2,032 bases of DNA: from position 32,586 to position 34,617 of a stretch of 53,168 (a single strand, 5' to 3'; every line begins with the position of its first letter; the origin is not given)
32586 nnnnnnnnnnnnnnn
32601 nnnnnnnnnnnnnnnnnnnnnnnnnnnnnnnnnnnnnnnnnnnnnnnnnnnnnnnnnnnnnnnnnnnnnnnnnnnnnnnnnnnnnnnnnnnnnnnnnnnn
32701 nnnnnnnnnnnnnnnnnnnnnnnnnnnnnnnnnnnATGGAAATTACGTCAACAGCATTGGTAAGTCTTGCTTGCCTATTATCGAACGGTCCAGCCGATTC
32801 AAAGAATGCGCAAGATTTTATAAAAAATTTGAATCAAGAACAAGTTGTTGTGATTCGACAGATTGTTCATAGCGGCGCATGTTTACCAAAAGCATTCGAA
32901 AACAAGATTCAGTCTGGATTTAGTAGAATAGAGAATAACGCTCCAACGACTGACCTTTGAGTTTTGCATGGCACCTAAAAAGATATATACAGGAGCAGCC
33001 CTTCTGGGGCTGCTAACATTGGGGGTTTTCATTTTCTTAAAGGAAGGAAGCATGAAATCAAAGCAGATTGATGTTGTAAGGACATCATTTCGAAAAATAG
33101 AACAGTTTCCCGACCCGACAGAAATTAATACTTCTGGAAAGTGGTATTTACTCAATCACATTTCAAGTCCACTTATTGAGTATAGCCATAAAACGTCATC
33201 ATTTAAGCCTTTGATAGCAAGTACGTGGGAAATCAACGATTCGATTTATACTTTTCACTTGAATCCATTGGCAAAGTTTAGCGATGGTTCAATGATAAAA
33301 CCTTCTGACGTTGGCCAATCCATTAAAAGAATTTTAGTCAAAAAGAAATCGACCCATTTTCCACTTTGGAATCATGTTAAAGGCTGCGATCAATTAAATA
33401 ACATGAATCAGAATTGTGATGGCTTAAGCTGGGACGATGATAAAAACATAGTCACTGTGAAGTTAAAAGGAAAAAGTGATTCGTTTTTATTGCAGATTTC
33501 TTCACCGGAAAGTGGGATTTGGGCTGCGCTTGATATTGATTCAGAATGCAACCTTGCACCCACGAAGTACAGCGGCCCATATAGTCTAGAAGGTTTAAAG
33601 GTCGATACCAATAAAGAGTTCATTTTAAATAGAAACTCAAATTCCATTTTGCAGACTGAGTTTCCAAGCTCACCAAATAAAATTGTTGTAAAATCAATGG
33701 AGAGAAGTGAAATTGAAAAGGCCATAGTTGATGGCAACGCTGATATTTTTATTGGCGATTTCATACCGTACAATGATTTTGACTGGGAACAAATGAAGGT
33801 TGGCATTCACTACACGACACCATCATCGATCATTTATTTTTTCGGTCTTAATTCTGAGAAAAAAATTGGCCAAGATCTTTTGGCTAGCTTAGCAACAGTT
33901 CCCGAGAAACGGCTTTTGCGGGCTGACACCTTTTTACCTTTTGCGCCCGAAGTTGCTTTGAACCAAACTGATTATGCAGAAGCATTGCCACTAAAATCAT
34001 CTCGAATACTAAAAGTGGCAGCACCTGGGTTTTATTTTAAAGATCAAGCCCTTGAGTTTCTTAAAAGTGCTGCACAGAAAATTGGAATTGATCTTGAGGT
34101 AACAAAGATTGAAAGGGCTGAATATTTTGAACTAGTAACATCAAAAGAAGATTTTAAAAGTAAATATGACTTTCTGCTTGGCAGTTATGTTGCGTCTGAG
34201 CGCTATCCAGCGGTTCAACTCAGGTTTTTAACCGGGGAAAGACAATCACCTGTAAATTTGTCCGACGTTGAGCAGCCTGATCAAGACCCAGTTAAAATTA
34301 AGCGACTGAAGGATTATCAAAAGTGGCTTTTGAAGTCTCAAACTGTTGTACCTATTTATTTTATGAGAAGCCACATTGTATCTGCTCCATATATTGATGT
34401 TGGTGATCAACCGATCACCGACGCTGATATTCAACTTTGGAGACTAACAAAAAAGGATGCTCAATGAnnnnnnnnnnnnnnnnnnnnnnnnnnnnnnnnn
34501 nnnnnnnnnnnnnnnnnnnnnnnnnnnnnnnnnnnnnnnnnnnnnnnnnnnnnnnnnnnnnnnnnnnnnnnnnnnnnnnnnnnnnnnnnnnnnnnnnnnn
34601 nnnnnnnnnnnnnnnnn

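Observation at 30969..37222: Six-gene translationally coupled operon embedding a standalone YcaO-like enzyme and an orphan membrane-anchored peptide-type SBP in a sigma54 phosphorelay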

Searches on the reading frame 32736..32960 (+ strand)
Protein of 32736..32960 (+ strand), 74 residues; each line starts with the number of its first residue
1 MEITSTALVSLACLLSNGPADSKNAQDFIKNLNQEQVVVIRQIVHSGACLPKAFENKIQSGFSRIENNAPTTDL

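Call 3: search_protein_families(library=pfam, proteins=[window:32736-32960:+], max_evalue=0.1)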
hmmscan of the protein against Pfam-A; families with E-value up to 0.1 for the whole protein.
window:32736-32960:+ (74 aa): 0 families

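Call 4: search_protein_families(library=ncbifam, proteins=[window:32736-32960:+], max_evalue=0.1)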
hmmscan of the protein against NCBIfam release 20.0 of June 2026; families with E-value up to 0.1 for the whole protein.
window:32736-32960:+ (74 aa): 1 family
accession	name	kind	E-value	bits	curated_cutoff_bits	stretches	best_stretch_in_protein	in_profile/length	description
NF009475.0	PRK12838.1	equivalog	0.095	11.6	221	1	12-35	213-236/359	carbamoyl phosphate synthase small subunit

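Call 63: search_protein_families(library=pfam, proteins=[window:32736-32960:+], max_evalue=10)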
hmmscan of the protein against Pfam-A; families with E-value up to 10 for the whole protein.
window:32736-32960:+ (74 aa): 0 families

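Call 65: find_homologous_proteins(query=A4, max_evalue=0.01)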
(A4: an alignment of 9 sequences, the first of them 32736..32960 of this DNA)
Query A4 (9 sequences) (74 aa, profile of the alignment): 51 proteins with E <= 0.01 among 1140 candidates.
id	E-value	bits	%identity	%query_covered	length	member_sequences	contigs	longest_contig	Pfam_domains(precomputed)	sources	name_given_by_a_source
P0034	4.1e-33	131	100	100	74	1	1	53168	-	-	-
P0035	9.3e-32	127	63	100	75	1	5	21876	-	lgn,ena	-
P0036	1.4e-31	126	68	100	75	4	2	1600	-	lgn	-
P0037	1.8e-31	126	68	100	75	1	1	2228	-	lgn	-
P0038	2.2e-31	126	67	100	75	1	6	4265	-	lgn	-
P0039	2.2e-31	126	66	100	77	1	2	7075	-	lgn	-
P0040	2.7e-31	125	69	100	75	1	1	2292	-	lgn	-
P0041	6.5e-31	124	71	100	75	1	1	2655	-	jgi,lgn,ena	-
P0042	2.2e-30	122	63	100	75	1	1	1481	-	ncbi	-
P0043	2.2e-30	122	62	100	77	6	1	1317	-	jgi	jgi:hypothetical protein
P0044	2.4e-30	122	58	100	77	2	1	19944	-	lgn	-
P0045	2.8e-30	122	63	100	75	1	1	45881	-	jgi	-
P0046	3.6e-30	122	68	100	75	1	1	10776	-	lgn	-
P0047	4.4e-30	121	64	100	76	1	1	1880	-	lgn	-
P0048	6.5e-30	121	68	100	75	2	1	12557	-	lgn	-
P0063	8.1e-23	98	40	97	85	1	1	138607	-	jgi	-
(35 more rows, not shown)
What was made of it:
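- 32736..32960 (+): orfB, 74 aa: candidate precursor peptide. Conserved leader-like N-terminus (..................., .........) and C-terminal core APTTDL. Family of 51 proteins (call 65).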

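Call 78: search_protein_families(library=padloc, proteins=[window:32736-32960:+], max_evalue=0.01)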
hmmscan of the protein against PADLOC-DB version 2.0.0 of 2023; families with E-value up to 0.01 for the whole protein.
window:32736-32960:+ (74 aa): 0 families

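Call 79: search_protein_families(library=phrogs, proteins=[window:32736-32960:+], max_evalue=0.01)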
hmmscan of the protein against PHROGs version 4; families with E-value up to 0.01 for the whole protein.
window:32736-32960:+ (74 aa): 0 families

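Call 80: predict_structure(alignment_id=A11)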
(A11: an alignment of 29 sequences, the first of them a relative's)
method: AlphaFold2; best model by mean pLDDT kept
length: 74 residues; sequences in the alignment: 29
mean_pLDDT: 65.2   pTM: 0.41
mean pLDDT of the five models: 65.2, 61.2, 60.5, 56.5, 53.7
residues with pLDDT >= 90: 0; 70-90: 28; 50-70: 44; < 50: 2
segments of 3 or more residues with pLDDT < 50: none
pLDDT, mean of each block of 10 residues (from residue 1): 67 66 62 75 71 60 56 61
secondary structure, 60 per line:
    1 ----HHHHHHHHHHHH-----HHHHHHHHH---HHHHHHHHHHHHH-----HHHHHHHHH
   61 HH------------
elements in order: H5-16 H22-30 H34-46 H52-62
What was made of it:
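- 32736..32960 (+): AF2 gives four short helices and a 12-residue unstructured tail, pLDDT 65 (call 80).
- The tail is predicted to be unstructured (call 80).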

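Call 89: find_encoding_contigs(protein=P0063, flank=10000, max_places=1)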
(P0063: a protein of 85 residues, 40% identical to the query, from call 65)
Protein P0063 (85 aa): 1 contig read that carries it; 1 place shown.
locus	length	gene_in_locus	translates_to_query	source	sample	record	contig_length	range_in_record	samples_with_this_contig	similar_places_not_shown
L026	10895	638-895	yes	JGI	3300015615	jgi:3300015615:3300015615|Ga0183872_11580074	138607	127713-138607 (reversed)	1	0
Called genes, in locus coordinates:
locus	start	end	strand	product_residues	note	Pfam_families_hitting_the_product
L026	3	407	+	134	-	?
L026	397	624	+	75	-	-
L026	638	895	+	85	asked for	-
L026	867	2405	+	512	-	PF00496:SBP_bac_5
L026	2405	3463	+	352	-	-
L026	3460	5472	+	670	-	PF02518:HATPase_c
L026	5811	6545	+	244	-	-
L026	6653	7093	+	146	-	-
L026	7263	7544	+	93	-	-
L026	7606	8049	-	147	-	-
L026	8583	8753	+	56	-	-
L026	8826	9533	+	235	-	PF00239:Resolvase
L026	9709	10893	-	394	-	-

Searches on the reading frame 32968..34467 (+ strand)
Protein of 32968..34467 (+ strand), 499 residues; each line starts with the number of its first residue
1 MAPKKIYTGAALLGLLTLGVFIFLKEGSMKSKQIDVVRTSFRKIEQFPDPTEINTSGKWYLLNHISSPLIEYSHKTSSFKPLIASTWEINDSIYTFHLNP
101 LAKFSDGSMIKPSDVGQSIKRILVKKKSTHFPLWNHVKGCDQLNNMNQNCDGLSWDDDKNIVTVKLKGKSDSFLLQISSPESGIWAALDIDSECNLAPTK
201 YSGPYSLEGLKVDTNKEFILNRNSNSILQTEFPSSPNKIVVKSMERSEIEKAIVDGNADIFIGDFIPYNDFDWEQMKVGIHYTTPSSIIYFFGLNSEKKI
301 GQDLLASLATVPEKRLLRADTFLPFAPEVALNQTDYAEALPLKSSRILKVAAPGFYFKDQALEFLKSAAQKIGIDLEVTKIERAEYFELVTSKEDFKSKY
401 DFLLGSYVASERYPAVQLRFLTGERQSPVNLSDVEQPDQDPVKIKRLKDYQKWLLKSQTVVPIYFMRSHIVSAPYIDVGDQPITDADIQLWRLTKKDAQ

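Call 3: search_protein_families(library=pfam, proteins=[window:32968-34467:+], max_evalue=0.1)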
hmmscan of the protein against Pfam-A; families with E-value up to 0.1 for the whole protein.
window:32968-34467:+ (499 aa): 1 family
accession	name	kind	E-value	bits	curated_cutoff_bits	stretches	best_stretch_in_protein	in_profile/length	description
PF00496.27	SBP_bac_5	-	2.2e-19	70.3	32.4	1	79-302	2-214/368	Bacterial extracellular solute-binding proteins, family 5 Middle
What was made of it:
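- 32968..34467 (+): Membrane-anchored family-5 (peptide/nickel type) solute-binding protein with no ABC partner in the window; candidate periplasmic co-receptor of the kinase. Pfam SBP_bac_5, 2e-19 (call 3).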

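Call 4: search_protein_families(library=ncbifam, proteins=[window:32968-34467:+], max_evalue=0.1)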
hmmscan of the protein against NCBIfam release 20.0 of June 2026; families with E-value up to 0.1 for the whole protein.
window:32968-34467:+ (499 aa): 6 families
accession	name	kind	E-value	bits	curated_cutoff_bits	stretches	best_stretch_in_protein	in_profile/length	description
TIGR02294.1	nickel_nikA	equivalog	3.4e-06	25.9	393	1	63-131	33-101/501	nickel ABC transporter substrate-binding protein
NF047575.1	opine_bind_CntA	exception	8.4e-05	21.3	800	1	76-127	74-127/535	staphylopine-dependent metal ABC transporter substrate-binding lipoprotein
NF045468.1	Opp5A_nikA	equivalog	0.00042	18.9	600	0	74-128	52-107/488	nickel ABC transporter substrate-binding protein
TIGR04028.1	SBP_KPN_01854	hypoth_equivalog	0.0026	16.4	468.5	1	61-132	26-100/509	TIGR04028 family ABC transporter substrate-binding protein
NF011684.0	PRK15104.1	equivalog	0.017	13.9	947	1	73-147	76-154/543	oligopeptide ABC transporter substrate-binding protein OppA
NF043070.1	DppA_dipep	equivalog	0.041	12.4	1005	1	65-114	60-111/535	dipeptide ABC transporter periplasmic-binding protein DppA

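Call 62: search_solved_structures(query=A6, max_evalue=0.001)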
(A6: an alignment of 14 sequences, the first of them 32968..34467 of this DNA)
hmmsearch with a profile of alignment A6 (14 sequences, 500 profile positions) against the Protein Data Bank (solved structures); distinct sequences matched with E-value up to 0.001: 59.
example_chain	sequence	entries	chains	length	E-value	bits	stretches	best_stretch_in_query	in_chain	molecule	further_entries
7kz8_A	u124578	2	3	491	1.2e-15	60.1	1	36-282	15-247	Peptide/nickel transport system substrate-binding protein AapF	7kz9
9pv8_A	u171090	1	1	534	3.6e-14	55.2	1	48-300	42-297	Oligopeptide-binding protein OppA3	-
8ay0_A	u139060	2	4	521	1.2e-12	50.3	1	58-225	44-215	Dipeptide-binding protein DppE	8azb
9rd1_A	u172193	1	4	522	7.9e-12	47.5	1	80-228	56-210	Periplasmic oligopeptide-binding protein OppA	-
3tcf_A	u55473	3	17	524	8e-12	47.5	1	80-228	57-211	Periplasmic oligopeptide-binding protein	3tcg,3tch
4faj_A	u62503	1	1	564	1.5e-11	46.6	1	11-178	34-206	PrgZ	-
1b05_A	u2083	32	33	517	3.1e-11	45.6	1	79-300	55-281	PERIPLASMIC OLIGOPEPTIDE-BINDING PROTEIN | PROTEIN (OLIGO-PEPTIDE BINDING PROTEIN) | PERIPLASMIC OLIGO-PEPTIDE BINDING PROTEIN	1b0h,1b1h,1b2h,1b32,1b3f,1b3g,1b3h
4gl8_A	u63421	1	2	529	3.1e-11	45.5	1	74-228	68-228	Oligopeptide ABC transporter OppAIV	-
5yhe_A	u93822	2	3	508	3.5e-10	42.1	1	77-228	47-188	Nickel ABC transporter substrate-binding protein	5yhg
5u4o_A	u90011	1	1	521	3.9e-10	41.9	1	66-229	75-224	ABC transporter substrate-binding protein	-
5yh5_A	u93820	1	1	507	4.3e-10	41.8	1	77-228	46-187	Nickel ABC transporter substrate-binding protein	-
5yh8_A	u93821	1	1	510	4.4e-10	41.7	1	77-228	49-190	Nickel ABC transporter substrate-binding protein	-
8upi_A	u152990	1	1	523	5.7e-10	41.4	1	37-179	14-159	Peptide ABC transporter substrate-binding protein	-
3o9p_A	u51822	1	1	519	3.3e-09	38.8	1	69-300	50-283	Periplasmic murein peptide-binding protein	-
4toz_A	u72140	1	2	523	3.6e-09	38.7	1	69-300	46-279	Periplasmic murein peptide-binding protein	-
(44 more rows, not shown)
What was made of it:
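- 32968..34467 (+): The profile's nearest solved relatives are AapF, OppA3, DppE, OppA and PrgZ (call 62).
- On SBP_bac_5 ABC-transporter substrate-binding proteins: PDB relatives are AapF, OppA, DppE and PrgZ (call 62).
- Closest known: Peptide-pheromone control of conjugation: pCF10 PrgZ/PrgQ/PrgX and ICEBs1 RapI-PhrI. Same: For pCF10 it also encodes a family-5 SBP, PrgZ, which is among the solved relatives of this SBP (E 1.5e-11, call 62).
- Its relatives include PrgZ, the pheromone receptor of a conjugative plasmid, and YejA (call 62).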

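Call 78: search_protein_families(library=padloc, proteins=[window:32968-34467:+], max_evalue=0.01)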
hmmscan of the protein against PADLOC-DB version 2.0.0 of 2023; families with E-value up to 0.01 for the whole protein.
window:32968-34467:+ (499 aa): 0 families
